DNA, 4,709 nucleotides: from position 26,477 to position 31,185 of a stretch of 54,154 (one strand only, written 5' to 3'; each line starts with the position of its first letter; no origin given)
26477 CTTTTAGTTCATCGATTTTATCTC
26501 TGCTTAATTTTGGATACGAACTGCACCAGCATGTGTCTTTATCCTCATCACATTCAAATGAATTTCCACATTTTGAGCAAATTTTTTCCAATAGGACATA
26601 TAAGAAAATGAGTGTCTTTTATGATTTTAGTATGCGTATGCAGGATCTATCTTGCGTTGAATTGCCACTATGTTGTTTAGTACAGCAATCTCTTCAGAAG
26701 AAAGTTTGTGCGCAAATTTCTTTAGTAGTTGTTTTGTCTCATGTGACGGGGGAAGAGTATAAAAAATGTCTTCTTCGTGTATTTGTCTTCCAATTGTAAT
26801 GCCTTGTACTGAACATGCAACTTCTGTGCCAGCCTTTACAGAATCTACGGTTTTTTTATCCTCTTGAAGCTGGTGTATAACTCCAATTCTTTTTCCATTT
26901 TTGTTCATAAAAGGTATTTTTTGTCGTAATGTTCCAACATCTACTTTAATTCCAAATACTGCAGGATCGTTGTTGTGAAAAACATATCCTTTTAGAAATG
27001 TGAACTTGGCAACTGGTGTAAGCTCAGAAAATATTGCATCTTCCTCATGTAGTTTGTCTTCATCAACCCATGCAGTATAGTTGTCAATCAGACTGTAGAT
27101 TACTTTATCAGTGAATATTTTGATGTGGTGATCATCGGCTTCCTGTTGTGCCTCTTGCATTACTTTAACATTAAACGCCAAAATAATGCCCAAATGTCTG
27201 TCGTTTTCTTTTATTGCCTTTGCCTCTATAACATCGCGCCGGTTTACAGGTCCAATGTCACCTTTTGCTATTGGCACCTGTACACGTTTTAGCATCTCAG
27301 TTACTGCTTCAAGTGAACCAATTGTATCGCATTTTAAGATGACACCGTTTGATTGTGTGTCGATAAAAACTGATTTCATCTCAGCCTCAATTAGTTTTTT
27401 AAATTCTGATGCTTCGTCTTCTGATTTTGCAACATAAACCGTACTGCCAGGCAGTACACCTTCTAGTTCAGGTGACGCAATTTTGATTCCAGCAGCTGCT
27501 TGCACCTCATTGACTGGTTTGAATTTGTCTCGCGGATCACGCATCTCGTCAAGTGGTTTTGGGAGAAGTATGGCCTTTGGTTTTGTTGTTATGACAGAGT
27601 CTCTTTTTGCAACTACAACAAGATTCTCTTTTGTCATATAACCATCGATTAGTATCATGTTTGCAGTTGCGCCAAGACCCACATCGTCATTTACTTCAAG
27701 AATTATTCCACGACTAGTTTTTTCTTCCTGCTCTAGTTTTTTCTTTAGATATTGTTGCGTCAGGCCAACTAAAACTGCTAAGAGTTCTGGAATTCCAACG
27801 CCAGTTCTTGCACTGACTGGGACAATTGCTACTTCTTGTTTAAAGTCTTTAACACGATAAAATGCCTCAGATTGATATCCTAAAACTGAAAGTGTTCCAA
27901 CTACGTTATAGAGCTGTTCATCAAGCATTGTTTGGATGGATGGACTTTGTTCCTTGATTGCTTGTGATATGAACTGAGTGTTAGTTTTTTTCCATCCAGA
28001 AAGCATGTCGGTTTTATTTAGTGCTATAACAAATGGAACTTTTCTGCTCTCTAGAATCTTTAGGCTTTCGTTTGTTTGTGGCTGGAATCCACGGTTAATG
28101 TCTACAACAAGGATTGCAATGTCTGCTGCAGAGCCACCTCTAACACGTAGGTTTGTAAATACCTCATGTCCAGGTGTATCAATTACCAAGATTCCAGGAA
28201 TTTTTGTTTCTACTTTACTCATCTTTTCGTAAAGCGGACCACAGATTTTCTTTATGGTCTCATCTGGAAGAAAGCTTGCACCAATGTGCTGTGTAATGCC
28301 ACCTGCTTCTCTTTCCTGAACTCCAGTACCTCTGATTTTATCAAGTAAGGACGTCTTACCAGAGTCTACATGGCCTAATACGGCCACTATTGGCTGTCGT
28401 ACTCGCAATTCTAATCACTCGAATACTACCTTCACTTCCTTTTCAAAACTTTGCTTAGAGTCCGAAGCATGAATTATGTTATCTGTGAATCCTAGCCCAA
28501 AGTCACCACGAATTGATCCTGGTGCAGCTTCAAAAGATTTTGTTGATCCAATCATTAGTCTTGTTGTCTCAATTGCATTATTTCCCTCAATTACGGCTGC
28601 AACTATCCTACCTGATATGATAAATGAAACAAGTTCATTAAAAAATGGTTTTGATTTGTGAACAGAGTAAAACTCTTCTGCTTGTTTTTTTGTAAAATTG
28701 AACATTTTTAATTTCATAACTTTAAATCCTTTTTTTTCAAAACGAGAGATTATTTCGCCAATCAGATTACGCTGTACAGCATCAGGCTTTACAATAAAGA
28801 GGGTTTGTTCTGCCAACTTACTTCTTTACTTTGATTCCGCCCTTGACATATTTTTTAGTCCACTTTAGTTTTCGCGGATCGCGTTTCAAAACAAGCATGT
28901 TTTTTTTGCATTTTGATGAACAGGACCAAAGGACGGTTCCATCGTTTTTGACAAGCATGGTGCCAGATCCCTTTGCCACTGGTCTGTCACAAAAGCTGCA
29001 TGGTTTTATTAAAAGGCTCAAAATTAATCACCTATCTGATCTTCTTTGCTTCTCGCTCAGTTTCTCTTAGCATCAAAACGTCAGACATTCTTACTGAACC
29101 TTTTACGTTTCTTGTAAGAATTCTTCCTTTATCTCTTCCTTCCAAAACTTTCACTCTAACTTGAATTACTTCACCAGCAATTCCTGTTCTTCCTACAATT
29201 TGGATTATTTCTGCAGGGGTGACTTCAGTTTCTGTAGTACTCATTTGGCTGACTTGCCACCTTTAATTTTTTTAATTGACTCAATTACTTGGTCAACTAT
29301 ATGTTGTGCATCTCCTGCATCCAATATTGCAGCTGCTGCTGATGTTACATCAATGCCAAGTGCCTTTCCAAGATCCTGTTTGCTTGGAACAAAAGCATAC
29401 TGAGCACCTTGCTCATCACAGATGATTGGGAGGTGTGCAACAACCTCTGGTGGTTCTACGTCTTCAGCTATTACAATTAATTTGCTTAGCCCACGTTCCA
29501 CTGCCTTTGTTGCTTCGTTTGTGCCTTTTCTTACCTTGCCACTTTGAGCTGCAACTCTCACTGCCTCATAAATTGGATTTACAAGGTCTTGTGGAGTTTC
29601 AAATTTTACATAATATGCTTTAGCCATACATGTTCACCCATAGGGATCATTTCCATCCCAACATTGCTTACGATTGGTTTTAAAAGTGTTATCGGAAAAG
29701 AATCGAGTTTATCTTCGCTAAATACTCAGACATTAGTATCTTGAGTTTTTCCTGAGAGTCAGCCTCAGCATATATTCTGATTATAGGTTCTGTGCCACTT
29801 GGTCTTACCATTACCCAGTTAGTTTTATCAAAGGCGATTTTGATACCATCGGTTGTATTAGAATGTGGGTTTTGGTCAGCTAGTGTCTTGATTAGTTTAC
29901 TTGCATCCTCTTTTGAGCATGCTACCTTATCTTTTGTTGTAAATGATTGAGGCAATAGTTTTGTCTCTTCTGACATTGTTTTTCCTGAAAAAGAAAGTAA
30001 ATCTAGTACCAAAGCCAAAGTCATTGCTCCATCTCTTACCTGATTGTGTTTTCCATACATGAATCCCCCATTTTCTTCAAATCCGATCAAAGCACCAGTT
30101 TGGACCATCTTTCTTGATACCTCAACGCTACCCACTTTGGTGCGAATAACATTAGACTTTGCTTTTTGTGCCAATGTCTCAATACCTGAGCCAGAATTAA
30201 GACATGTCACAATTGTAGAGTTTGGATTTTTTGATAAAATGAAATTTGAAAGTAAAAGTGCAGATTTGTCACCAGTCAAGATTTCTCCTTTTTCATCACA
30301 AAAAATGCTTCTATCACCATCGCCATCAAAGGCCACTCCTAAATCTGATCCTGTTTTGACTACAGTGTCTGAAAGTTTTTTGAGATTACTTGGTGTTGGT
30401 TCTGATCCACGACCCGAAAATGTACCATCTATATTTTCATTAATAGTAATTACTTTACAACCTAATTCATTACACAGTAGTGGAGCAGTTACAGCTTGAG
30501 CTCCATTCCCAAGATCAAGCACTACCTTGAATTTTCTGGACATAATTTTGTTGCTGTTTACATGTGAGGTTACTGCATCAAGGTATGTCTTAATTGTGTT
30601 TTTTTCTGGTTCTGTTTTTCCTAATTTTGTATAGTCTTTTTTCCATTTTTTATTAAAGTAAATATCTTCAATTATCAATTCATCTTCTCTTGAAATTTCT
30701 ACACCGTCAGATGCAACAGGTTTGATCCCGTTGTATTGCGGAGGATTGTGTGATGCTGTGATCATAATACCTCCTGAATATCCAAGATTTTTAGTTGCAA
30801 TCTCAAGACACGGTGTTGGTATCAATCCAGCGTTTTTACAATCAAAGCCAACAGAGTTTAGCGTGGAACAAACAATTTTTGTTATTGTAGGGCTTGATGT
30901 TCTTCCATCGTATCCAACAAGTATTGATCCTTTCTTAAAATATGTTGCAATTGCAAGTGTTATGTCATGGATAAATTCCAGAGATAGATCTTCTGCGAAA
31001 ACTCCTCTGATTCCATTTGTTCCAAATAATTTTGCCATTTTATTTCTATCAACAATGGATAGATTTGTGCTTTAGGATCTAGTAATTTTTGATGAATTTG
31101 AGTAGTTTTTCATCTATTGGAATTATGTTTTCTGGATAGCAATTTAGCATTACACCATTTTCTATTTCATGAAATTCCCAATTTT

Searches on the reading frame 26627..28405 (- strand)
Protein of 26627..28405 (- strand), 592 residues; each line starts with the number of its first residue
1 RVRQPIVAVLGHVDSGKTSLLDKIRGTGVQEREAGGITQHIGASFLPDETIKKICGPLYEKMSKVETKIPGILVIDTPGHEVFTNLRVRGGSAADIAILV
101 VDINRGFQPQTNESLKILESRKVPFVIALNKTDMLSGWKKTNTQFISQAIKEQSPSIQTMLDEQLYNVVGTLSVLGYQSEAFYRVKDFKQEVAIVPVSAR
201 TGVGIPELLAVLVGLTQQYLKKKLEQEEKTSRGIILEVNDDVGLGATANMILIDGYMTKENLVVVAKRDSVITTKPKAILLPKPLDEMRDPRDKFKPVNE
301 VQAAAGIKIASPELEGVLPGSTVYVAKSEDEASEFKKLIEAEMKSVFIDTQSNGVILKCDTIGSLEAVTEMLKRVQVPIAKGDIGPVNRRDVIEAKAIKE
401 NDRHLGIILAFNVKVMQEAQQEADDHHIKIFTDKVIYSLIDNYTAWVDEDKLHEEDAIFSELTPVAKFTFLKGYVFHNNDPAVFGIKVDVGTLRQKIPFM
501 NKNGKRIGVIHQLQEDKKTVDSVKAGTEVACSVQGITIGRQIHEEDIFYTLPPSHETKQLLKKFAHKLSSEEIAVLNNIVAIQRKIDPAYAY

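Call 18: search_protein_families(library=pfam, max_evalue=0.00001, proteins=[window:26627-28405:-])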
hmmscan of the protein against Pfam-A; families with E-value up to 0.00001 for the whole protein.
window:26627-28405:- (592 aa): 4 families
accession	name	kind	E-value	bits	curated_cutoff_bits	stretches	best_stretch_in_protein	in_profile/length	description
PF00009.33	GTP_EFTU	-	1.1e-34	120.1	26.5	1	6-216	5-186/188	Elongation factor Tu GTP binding domain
PF14578.12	GTP_EFTU_D4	-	1.6e-23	82.8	23.8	1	466-549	3-86/86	Elongation factor Tu domain 4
PF11987.13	IF-2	-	3.3e-22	79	27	1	339-443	12-116/117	Translation-initiation factor 2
PF01926.29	MMR_HSR1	-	4e-08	33.8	21.9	1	7-131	2-113/113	50S ribosome-binding GTPase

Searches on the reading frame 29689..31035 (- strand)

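Call 18: search_protein_families(library=pfam, max_evalue=0.00001, proteins=[window:29689-31035:-])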
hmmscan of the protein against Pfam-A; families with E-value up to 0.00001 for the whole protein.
window:29689-31035:- (448 aa): 4 families
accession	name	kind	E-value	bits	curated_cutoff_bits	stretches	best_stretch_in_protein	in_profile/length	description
PF02878.22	PGM_PMM_I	-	5.9e-40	136.6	22.5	1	2-131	2-136/138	Phosphoglucomutase/phosphomannomutase, alpha/beta/alpha domain I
PF02879.22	PGM_PMM_II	-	1.3e-26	93.6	29.3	1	150-250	2-103/103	Phosphoglucomutase/phosphomannomutase, alpha/beta/alpha domain II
PF02880.22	PGM_PMM_III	-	1.7e-21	76.9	20.7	1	255-361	2-111/115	Phosphoglucomutase/phosphomannomutase, alpha/beta/alpha domain III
PF00408.26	PGM_PMM_IV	-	2.4e-10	40.7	23.1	1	390-434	18-61/68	Phosphoglucomutase/phosphomannomutase, C-terminal domain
